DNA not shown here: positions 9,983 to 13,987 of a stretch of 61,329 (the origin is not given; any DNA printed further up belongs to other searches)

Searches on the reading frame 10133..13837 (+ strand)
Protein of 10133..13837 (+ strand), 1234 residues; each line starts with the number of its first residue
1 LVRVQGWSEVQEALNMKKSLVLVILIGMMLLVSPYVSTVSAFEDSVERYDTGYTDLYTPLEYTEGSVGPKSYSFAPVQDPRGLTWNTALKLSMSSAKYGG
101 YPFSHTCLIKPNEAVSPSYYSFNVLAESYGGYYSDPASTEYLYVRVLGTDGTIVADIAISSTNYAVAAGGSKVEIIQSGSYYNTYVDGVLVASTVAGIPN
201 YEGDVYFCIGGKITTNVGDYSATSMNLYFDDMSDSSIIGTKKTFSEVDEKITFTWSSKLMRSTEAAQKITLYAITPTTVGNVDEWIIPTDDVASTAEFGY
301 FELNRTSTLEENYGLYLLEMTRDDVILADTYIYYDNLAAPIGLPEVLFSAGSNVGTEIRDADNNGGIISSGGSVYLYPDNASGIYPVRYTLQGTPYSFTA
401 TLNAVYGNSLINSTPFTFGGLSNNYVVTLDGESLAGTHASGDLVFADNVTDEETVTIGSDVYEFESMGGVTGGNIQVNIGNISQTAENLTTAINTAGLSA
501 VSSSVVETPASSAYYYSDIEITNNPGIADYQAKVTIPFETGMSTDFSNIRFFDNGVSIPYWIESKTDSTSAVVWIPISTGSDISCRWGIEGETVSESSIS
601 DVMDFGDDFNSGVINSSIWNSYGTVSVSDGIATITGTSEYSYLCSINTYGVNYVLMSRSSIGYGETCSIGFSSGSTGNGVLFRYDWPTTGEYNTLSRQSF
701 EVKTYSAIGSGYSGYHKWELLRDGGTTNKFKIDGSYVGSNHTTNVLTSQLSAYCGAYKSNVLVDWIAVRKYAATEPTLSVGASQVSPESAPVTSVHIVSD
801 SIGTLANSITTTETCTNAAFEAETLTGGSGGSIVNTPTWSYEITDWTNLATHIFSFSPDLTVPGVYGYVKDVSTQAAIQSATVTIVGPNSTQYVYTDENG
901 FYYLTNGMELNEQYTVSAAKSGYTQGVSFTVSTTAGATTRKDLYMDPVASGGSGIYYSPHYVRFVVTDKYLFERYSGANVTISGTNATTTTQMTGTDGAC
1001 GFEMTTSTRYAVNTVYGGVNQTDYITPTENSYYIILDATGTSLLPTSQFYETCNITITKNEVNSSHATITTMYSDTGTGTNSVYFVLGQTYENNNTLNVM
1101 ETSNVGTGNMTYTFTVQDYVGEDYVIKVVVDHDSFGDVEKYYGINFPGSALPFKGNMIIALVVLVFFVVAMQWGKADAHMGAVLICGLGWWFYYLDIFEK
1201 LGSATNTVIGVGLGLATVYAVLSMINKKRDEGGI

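Call 12: search_protein_families(library=pfam, proteins=[window:10133-13837:+], max_evalue=0.01)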
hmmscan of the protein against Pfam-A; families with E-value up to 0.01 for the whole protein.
window:10133-13837:+ (1234 aa): 3 families
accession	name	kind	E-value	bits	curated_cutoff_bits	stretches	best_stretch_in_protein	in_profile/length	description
PF13620.12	CarboxypepD_reg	-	8.5e-08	32.9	32.3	1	865-945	2-81/82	Carboxypeptidase regulatory-like domain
PF10102.14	DUF2341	-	2.6e-07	31.4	23.4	1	545-620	1-82/84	Domain of unknown function (DUF2341)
PF13715.12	CarbopepD_reg_2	-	0.00081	19.8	32.2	1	866-936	2-67/88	CarboxypepD_reg-like domain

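Call 13: search_protein_families(library=phrogs, proteins=[window:10133-13837:+], max_evalue=0.001)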
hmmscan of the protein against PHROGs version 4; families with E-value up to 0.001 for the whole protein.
window:10133-13837:+ (1234 aa): 0 families
